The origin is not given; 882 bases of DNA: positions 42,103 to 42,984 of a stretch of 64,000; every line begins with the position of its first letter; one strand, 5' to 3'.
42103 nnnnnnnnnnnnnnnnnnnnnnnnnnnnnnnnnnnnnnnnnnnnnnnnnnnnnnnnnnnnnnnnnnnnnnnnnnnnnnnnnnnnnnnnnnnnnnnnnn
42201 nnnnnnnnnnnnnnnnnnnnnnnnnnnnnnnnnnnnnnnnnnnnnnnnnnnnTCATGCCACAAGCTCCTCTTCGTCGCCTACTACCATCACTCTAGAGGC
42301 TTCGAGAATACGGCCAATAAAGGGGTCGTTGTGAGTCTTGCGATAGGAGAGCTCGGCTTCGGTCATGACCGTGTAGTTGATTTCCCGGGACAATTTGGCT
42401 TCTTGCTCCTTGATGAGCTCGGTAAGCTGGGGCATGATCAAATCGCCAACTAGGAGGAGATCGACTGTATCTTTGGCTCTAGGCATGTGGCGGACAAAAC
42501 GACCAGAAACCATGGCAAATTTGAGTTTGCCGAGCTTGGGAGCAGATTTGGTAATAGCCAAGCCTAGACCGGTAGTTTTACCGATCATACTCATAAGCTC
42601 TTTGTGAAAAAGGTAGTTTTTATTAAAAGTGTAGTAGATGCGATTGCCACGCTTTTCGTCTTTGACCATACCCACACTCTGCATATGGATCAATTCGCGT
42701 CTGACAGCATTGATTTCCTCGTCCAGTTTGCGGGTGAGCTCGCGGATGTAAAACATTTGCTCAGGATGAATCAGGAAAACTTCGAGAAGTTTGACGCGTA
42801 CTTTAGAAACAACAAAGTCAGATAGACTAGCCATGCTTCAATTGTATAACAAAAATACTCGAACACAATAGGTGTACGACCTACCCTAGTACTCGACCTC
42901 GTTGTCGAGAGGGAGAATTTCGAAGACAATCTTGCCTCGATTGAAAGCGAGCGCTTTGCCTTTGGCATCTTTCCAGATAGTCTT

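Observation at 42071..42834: wHTH-nucleotidyltransferase fusion translationally coupled (ATGA) to an unannotated 61-aa AbrB/SpoVT protein, directly upstream of secDF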

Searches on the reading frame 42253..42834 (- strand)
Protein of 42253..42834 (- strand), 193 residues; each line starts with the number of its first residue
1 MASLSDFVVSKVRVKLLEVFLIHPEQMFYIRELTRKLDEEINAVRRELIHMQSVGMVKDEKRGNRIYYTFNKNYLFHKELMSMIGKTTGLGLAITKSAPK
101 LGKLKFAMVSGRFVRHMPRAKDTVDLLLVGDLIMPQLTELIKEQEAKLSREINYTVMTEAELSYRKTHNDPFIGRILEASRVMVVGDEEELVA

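Call 3: search_protein_families(library=pfam, proteins=[window:42253-42834:-], max_evalue=1)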
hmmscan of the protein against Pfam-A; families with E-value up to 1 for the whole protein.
window:42253-42834:- (193 aa): 2 families
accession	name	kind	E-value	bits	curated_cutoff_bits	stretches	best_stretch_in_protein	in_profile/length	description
PF25212.1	HVO_A0114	-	0.00086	19.5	27.6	1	8-69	19-80/84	HVO_A0114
PF16544.10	STAR_dimer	-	0.25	11.4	26.3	1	33-50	29-46/53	Homodimerisation region of STAR domain protein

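Call 4: search_protein_families(library=ncbifam, proteins=[window:42253-42834:-], max_evalue=1)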
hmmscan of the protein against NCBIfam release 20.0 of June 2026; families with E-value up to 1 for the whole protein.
window:42253-42834:- (193 aa): 5 families
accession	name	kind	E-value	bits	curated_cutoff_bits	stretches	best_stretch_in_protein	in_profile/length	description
NF033788.1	HTH_metalloreg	subfamily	3.6e-05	23.5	55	1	12-73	12-71/77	metalloregulator ArsR/SmtB family transcription factor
NF041413.1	ArsR_Rv2640c_fam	equivalog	0.00066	20.1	155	1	11-74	42-105/118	Rv2640c family ArsR-like transcriptional regulator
NF033789.1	repress_SdpR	subfamily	0.015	15.2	100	1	32-74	26-68/79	autorepressor SdpR family transcription factor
NF041013.1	T4P_ComGE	equivalog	0.038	14.1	49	1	132-167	24-59/83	competence type IV pilus minor pilin ComGE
NF007528.0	PRK10141.1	subfamily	0.093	12.6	97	0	19-70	22-73/117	metalloregulator ArsR/SmtB family transcription factor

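Call 5: find_homologous_proteins(query=window:42253-42834:-)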
Query window:42253-42834:- (193 aa): 4689 proteins with E <= 0.001 among 4784 candidates; the best 120 are listed.
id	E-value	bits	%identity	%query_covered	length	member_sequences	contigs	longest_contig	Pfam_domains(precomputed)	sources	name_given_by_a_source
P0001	3.1e-114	396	95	100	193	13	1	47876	-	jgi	jgi:hypothetical protein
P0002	2.7e-109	380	91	100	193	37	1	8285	-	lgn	-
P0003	1.4e-108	378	92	100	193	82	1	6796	-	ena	-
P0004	6.3e-108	376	89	100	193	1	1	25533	-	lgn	-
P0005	2.2e-107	374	89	100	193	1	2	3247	-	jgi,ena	-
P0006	4.1e-107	373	89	100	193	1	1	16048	-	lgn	-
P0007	9.2e-107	372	88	99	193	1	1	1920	-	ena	-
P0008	1.1e-106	372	88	100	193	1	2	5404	-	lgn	-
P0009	1.4e-106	371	87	100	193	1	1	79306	-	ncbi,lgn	-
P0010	1.9e-106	371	88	99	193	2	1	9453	-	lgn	-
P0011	2.0e-106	371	88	100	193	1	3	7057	-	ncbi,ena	-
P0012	4.6e-106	370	87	99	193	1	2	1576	-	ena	-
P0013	4.6e-106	370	88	100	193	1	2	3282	-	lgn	-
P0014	1.2e-105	369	87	100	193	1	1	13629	-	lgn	-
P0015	3.7e-105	367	88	100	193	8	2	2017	-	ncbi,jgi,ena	-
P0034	2.2e-98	345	81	100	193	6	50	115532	-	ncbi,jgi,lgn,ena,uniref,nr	ncbi:MAG: Transcriptional regulator [Microgenomates group bacterium GW2011_GWC1_46_16]|uniref:HTH ar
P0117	1.6e-80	287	68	100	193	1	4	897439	-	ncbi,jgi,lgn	-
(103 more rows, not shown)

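Call 6: search_solved_structures(query=window:42253-42834:-, max_evalue=10, show_alignments=3)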
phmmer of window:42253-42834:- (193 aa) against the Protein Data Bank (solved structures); distinct sequences matched with E-value up to 10: 4.
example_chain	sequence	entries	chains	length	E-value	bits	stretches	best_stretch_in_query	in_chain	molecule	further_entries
3jth_A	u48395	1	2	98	0.54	13.1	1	16-72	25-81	Transcription activator HlyU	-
5znx_A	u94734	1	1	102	0.61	12.9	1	16-72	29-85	Transcriptional activator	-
6iac_A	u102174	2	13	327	0.79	12.5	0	113-156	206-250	Portal protein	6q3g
9yts_C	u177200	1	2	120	1.5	11.7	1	62-128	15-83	5217-2 Fab HC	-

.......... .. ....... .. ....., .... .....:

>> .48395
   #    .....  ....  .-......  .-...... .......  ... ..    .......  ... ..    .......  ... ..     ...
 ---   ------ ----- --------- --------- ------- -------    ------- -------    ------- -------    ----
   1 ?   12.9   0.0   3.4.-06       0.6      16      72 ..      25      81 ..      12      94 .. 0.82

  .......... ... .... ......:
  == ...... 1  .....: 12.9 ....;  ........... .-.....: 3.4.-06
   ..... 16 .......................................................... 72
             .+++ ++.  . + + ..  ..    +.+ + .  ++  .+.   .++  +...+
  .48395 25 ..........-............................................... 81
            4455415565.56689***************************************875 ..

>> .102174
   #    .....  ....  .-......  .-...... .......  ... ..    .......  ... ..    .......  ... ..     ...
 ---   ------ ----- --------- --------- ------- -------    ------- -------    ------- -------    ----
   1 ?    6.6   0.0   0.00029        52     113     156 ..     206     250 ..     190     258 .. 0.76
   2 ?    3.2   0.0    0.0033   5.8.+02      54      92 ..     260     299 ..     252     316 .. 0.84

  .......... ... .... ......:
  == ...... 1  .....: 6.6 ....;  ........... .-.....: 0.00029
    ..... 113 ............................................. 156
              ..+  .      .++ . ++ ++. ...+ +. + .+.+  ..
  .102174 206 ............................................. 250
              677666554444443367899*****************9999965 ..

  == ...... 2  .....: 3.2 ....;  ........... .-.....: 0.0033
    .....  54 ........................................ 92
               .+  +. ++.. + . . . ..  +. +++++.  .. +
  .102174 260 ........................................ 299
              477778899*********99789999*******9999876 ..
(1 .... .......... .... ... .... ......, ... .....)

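Call 10: find_encoding_contigs(protein=P0034, flank=4000, max_places=4)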
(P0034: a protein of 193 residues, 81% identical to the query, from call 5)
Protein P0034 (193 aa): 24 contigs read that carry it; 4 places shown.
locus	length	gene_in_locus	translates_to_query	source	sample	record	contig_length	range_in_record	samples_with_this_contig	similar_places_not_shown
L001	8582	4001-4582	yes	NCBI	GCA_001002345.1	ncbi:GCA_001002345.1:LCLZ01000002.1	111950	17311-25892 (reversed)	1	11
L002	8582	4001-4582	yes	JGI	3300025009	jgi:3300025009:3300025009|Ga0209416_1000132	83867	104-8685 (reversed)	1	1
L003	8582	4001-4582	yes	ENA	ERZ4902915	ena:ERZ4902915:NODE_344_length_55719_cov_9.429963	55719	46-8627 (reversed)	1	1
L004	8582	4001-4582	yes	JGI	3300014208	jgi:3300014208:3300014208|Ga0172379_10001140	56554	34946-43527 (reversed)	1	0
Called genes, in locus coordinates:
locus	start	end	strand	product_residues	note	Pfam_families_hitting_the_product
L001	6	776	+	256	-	PF02673:BacA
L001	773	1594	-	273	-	PF01833:TIG (weak)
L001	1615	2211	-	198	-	-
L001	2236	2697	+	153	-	PF14584:DUF4446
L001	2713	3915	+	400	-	PF11258:DUF3048, PF17479:DUF3048_C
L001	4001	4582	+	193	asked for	-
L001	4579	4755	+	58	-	PF04014:MazE_antitoxin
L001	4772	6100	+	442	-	PF21760:SecD_1st, PF22599:SecDF_P1_head, PF02355:SecD_SecF_C, PF03176:MMPL (weak)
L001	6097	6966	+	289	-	PF02355:SecD_SecF_C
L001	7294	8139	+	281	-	PF00892:EamA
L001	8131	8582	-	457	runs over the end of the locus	PF01743:PolyA_pol, PF12627:PolyA_pol_RNAbd, PF01966:HD, PF13735:tRNA_NucTran2_2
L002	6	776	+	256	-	PF02673:BacA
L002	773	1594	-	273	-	PF01833:TIG (weak)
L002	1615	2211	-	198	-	-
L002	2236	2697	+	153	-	PF14584:DUF4446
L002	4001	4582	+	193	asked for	-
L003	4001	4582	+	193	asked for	-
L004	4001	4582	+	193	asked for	-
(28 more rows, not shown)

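Call 16: predict_structure(alignment_id=A1)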
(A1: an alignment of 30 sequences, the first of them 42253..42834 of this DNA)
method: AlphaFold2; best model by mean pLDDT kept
length: 193 residues; sequences in the alignment: 30
mean_pLDDT: 84.4   pTM: 0.68
mean pLDDT of the five models: 84.4, 82.0, 80.3, 79.0, 76.5
residues with pLDDT >= 90: 78; 70-90: 103; 50-70: 6; < 50: 6
segments of 3 or more residues with pLDDT < 50: 1-5
pLDDT, mean of each block of 10 residues (from residue 1): 51 85 82 92 91 90 91 81 79 90 91 76 85 94 89 91 87 74 84 77
secondary structure, 60 per line:
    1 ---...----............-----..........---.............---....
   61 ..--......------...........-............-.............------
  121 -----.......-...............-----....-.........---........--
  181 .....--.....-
elements in order: H11-22 H30-37 H41-53 E57-62 E65-70 H77-87 H89-100 E102-110 H111-114 E126-132 H134-148 E154-157 H159-167 H171-178 E181-185 H188-192

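Call 18: find_encoding_contigs(protein=P0117, flank=5000, max_places=2)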
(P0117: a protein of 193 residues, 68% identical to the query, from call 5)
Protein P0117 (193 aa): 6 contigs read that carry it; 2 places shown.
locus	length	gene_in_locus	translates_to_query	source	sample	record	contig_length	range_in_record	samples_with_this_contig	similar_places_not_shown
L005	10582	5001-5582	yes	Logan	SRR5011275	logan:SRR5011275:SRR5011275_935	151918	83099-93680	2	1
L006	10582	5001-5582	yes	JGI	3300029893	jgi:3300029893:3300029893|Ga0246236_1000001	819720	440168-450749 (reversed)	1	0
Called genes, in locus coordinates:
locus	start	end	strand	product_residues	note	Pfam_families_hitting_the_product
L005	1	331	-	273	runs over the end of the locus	-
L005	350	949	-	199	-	PF13975:gag-asp_proteas (weak)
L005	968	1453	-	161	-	-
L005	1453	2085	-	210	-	PF00730:HhH-GPD, PF00633:HHH (weak)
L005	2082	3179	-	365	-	PF00657:Lipase_GDSL, PF13472:Lipase_GDSL_2, PF00293:NUDIX (weak)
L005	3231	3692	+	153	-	PF14584:DUF4446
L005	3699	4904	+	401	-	PF11258:DUF3048, PF17479:DUF3048_C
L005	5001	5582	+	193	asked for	-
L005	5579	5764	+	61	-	PF04014:MazE_antitoxin (weak)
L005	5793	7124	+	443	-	PF21760:SecD_1st, PF22599:SecDF_P1_head, PF02355:SecD_SecF_C, PF03176:MMPL, PF00873:ACR_tran (weak)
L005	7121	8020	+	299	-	PF02355:SecD_SecF_C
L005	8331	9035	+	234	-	PF00106:adh_short, PF23441:SDR (faint), PF13561:adh_short_C2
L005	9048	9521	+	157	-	PF01243:PNPOx_N (weak)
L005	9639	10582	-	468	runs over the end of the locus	PF01743:PolyA_pol, PF12627:PolyA_pol_RNAbd, PF01966:HD, PF13735:tRNA_NucTran2_2 (weak)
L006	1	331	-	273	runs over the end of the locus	-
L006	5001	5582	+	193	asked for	-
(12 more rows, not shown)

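Call 20: fold_search(model_id=the predicted structure, library=pdb)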
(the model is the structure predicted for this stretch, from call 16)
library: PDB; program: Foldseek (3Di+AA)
matches with E <= 10: 1583; with E <= 0.001: 0
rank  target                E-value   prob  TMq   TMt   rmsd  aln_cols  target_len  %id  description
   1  4a6d                  1.6e-03  1.00  0.29  0.17   8.6       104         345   14  Crystal structure of human N-acetylserotonin methyltransferase (ASMT) in complex with SAM (released 2012-11-07)
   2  7p6f_AAA              2.5e-03  1.00  0.32  0.58   4.3        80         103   18  1.93 A resolution X-ray crystal structure of the transcriptional regulator SrnR from Streptomyces griseus (released 2022-05-25)
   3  5yhx_A                2.8e-03  1.00  0.35  0.45   3.4        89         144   13  Structure of Lactococcus lactis ZitR, wild type (released 2017-12-06)
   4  4omz_B                3.0e-03  1.00  0.34  0.64   2.6        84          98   17  Crystal Structure of NolR from Sinorhizobium fredii (released 2014-04-16)
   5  4omz_C                3.2e-03  1.00  0.35  0.63   3.2        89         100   17  Crystal Structure of NolR from Sinorhizobium fredii (released 2014-04-16)
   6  7p6f_DDD              3.2e-03  1.00  0.32  0.61   4.8        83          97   18  1.93 A resolution X-ray crystal structure of the transcriptional regulator SrnR from Streptomyces griseus (released 2022-05-25)
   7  7y3h                  3.4e-03  0.90  0.25  0.16  10.8       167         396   12  Crystal Structure of Diels-Alderase ApiI in complex with SAM and product (released 2023-06-14)
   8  4omz_A                3.6e-03  1.00  0.35  0.64   3.2        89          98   17  Crystal Structure of NolR from Sinorhizobium fredii (released 2014-04-16)
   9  4hw0_C                3.6e-03  1.00  0.31  0.58   5.3        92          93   15  Crystal structure of Sso10a-2, a DNA-binding protein from Sulfolobus solfataricus (released 2013-10-30)
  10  8gx4                  3.6e-03  0.91  0.26  0.15  10.3       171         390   14  Crystal structure of Diels-Alderase ApiI in complex with SAM (released 2023-09-20)
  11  8gzi                  4.9e-03  0.93  0.27  0.17  10.6       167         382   12  Crystal Structure of ApiI in complex with SAH (released 2023-09-27)
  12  3jth_B                5.5e-03  1.00  0.33  0.66   2.7        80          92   22  Crystal structure of a transcriptional regulator HlyU from Vibrio vulnificus CMCP6 (released 2010-03-16)
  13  3k0l_A                5.9e-03  1.00  0.30  0.39   7.0       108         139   16  Crystal Structure of Putative MarR Family Transcriptional Regulator from Acinetobacter sp. ADP (released 2009-10-13)
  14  4k2e_B                6.2e-03  1.00  0.37  0.72   2.6        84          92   18  HlyU from Vibrio cholerae N16961 (released 2014-04-30)
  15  7dvs_A                6.2e-03  1.00  0.32  0.43   7.8       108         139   13  Crystal structure of Apo (heme-free) PefR (released 2021-09-29)
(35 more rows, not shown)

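Call 32: search_protein_representatives(protein=window:42253-42834:-)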
Query: 193 residues. Proteins with E-value up to 0.001 (for the whole library): 3601; up to 1e-10: 1355; up to 1e-30: 45. The best 150 are listed.
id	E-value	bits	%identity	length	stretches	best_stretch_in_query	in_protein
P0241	5.9e-64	231.1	55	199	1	1-192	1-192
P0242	5.9e-61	221.3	52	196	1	4-192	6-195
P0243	1.5e-53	197.2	47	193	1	1-193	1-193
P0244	3.3e-48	179.8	43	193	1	2-192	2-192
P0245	1.9e-47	177.4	47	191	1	6-192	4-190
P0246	2.1e-47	177.2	46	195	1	4-191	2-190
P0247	4.1e-45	169.8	43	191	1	5-192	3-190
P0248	3.2e-42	160.4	40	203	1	4-191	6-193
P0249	5.3e-42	159.7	51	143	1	51-192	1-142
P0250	6.6e-42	159.3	42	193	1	8-193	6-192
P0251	9.7e-42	158.8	42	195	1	7-192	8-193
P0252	1.0e-40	155.5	41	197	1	4-191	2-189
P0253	1.9e-40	154.6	41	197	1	4-189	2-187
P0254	2.9e-40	154.0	41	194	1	4-188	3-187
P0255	3.8e-39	150.3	43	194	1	4-191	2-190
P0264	2.0e-35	138.2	40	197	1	4-190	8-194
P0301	2.5e-28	115.2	34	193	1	7-191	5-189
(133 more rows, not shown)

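Call 34: search_protein_families(library=pfam, alignment_id=A3, max_evalue=0.01)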
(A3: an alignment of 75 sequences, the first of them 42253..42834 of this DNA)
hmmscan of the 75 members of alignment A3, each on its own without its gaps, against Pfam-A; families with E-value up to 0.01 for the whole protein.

A. member 1, window:42253-42834:- (193 aa): 1 family
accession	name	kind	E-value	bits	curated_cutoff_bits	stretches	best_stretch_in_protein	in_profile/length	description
PF25212.1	HVO_A0114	-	0.00086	19.5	27.6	1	8-69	19-80/84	HVO_A0114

B. families by the number of members that match (of 75 scanned): 35 families (the first 25 are shown)
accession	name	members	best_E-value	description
PF01909.29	NTP_transf_2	35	8.3e-11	Nucleotidyltransferase domain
PF18765.7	Polbeta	33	1.1e-14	Polymerase beta, Nucleotidyltransferase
PF25212.1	HVO_A0114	28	8e-09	HVO_A0114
PF12840.13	HTH_20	14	6.4e-06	Helix-turn-helix domain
PF07381.18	EarA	10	0.00016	EarA-like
PF01022.26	HTH_5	9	1.4e-05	Bacterial regulatory protein, arsR family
PF07848.18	PaaX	8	1.4e-05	PaaX-like protein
PF24033.1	DUF7342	7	5.9e-05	Family of unknown function (DUF7342)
PF25213.1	HVO_A0261_N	5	4.1e-05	HVO_A0261 N-terminal domain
PF01978.25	TrmB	5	0.0013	Sugar-specific transcriptional regulator TrmB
PF12802.13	MarR_2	4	2.9e-07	MarR family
PF22600.2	MTPAP-like_central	4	0.0028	Poly(A) RNA polymerase, mitochondrial-like, central palm domain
PF09339.16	HTH_IclR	3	2.9e-06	IclR helix-turn-helix domain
PF13412.12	HTH_24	3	1.3e-05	Winged helix-turn-helix DNA-binding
PF08279.18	HTH_11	3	0.00085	HTH domain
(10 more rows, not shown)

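Call 40: find_related_loci(query=A4, collection=genome_contigs, flank=6000)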
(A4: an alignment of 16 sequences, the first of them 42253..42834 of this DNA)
Query A4 (193 aa) in genome_contigs; peptide patterns used: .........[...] (x = any residue, [..] = any of these).
599 stretches matched a pattern (row limit reached: there are more); 585 encode a relative of the query (tblastn E <= 1e-3); the best 80 are kept; 80 distinct loci.
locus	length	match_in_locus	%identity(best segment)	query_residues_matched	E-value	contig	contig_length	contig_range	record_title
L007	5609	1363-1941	95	1-193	1e-123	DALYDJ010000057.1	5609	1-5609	MAG TPA_asm: Candidatus Woesebacteria bacterium isolate CTOTU14224 NODE_4049_length_5609_cov_3.978574, whole genome shot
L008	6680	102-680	95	1-193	4e-122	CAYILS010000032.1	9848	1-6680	MAG TPA_asm: uncultured Pseudomonadales bacterium isolate ERP119705_co23_57 genome assembly, contig: NODE_7184_length_98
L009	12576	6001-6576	95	1-192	1e-121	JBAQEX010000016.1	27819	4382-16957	MAG: Microgenomates group bacterium isolate MFD12003_ilm_asm_bin69 k127_129245, whole genome shotgun sequence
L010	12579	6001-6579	91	1-193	5e-119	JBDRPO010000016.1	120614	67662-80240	MAG: bacterium isolate MEGAHIT-group-2.121 k141_804803, whole genome shotgun sequence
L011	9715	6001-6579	89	1-193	3e-117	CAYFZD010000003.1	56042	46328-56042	MAG TPA_asm: uncultured Pseudomonadales bacterium isolate ERP113451_co1_113 genome assembly, contig: NODE_425_length_560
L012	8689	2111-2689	87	1-193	1e-115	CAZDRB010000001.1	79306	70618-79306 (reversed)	MAG TPA_asm: uncultured Pseudomonadales bacterium isolate SRP093185_co1_60 genome assembly, contig: NODE_102_length_7930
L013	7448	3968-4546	87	1-193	1e-114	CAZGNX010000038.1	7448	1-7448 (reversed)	MAG TPA_asm: uncultured Pseudomonadales bacterium isolate SRP192515_co1_89 genome assembly, contig: NODE_10278_length_74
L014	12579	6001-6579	81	1-193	1e-108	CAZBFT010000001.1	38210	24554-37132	MAG TPA_asm: uncultured Pseudomonadales bacterium isolate SRP050083_co7_41 genome assembly, contig: NODE_771_length_3821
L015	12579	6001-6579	81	1-193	5e-107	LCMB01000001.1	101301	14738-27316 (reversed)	MAG: Microgenomates group bacterium GW2011_GWF2_46_18 UX40_C0001, whole genome shotgun sequence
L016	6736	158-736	79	1-193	6e-105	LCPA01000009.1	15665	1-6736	MAG: Microgenomates group bacterium GW2011_GWF2_47_9 UY18_C0009, whole genome shotgun sequence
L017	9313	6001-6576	75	1-192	2e-99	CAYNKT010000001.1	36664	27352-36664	MAG TPA_asm: uncultured Pseudomonadales bacterium isolate SRP062349_co6_368 genome assembly, contig: NODE_680_length_366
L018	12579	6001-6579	78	1-193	1e-98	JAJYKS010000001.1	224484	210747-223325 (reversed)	MAG: bacterium isolate DBS2-1.bin48 NODE_60_length_224484_cov_4.865045, whole genome shotgun sequence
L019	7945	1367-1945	69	1-193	2e-90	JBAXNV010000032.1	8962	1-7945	MAG: bacterium isolate ELA488 MAG488_32, whole genome shotgun sequence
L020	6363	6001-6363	97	1-121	8e-76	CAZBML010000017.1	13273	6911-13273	MAG TPA_asm: uncultured Pseudomonadales bacterium isolate SRP278252_co2_164 genome assembly, contig: NODE_9808_length_13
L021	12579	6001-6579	58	1-193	8e-73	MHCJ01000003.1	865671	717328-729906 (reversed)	MAG: Candidatus Chisholmbacteria bacterium RIFCSPHIGHO2_01_FULL_52_32 rifcsphigho2_01_scaffold_32, whole genome shotgun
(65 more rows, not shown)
